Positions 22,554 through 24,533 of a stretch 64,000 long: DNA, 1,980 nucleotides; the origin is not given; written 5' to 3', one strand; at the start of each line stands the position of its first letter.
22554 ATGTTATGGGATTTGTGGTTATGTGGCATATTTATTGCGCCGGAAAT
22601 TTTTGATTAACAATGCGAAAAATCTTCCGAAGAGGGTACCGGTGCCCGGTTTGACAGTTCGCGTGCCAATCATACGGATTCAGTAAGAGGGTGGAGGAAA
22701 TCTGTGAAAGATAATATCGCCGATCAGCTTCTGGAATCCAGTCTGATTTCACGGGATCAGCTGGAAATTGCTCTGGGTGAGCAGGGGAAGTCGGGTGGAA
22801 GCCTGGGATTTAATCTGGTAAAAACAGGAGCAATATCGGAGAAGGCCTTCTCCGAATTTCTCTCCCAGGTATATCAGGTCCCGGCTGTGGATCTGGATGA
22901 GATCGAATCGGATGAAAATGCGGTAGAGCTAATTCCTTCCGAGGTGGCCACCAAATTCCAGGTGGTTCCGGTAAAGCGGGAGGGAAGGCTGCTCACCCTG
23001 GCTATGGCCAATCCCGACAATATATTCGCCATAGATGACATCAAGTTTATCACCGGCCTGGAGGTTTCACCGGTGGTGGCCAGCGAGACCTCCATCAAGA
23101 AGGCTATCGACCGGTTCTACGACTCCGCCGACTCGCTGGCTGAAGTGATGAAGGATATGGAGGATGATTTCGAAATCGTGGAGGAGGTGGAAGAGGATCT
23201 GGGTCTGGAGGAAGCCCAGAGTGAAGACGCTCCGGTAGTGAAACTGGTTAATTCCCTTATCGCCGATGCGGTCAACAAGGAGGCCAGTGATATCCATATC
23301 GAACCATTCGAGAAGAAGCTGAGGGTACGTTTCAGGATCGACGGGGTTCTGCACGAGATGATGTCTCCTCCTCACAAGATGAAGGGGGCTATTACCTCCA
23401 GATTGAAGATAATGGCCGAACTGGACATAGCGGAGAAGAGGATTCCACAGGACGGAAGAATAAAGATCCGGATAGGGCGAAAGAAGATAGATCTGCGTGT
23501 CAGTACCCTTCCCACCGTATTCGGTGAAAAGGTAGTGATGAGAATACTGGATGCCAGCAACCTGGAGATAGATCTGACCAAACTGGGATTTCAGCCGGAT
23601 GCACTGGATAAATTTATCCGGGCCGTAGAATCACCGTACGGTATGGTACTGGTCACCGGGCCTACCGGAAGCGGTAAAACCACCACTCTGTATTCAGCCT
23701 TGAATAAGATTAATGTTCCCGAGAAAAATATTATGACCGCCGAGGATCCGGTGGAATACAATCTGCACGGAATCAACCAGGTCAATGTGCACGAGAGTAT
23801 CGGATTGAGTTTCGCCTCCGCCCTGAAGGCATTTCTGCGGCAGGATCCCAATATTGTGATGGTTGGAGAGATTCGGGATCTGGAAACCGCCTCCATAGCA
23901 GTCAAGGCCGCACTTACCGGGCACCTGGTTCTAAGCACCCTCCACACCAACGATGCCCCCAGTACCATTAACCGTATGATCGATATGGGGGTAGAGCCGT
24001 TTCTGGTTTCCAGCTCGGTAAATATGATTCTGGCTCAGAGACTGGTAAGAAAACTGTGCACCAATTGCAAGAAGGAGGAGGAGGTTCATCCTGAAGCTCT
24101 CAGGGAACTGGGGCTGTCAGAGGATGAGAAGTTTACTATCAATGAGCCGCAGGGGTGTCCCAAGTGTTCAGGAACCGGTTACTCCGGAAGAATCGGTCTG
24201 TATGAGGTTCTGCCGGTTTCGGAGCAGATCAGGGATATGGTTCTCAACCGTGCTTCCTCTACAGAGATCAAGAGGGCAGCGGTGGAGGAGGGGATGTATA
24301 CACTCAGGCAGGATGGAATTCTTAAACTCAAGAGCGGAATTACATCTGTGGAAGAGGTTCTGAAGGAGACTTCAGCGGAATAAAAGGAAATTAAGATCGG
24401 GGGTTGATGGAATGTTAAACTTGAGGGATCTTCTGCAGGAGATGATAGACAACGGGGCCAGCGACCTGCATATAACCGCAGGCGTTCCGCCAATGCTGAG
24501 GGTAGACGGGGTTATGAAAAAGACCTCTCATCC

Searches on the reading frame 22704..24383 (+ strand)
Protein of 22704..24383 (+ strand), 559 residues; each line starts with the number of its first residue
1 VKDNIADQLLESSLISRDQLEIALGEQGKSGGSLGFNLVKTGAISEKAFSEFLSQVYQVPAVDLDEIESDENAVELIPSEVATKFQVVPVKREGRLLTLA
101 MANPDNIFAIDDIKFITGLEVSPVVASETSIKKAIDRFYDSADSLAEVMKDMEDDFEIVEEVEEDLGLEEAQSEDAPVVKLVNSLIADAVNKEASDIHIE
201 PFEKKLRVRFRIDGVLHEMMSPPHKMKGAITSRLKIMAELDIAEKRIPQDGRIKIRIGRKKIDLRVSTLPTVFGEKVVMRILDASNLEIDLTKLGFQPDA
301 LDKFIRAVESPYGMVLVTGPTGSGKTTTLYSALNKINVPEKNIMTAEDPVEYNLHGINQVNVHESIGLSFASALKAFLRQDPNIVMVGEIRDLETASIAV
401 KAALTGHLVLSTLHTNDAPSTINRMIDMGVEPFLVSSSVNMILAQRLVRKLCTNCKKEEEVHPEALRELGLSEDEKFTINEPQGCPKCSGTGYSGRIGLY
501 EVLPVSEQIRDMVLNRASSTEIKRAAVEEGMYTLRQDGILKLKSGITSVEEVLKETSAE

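Call 9: search_protein_families(library=pfam, proteins=[window:22704-24383:+])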
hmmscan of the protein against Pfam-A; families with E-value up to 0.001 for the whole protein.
window:22704-24383:+ (559 aa): 4 families
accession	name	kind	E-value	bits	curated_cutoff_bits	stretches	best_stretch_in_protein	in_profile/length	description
PF00437.27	T2SSE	-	2.5e-148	494.1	24.9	1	172-553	2-369/370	Type II/IV secretion system protein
PF05157.20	MshEN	-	3.5e-25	88.2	23.1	1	57-144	1-89/90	MshEN domain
PF25199.1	nSTAND_NTPase5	-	0.00015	22.1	34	0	302-344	30-74/145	Novel STAND NTPase 5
PF13191.12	AAA_16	-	0.00031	21.7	32.6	1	299-352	10-63/167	AAA ATPase domain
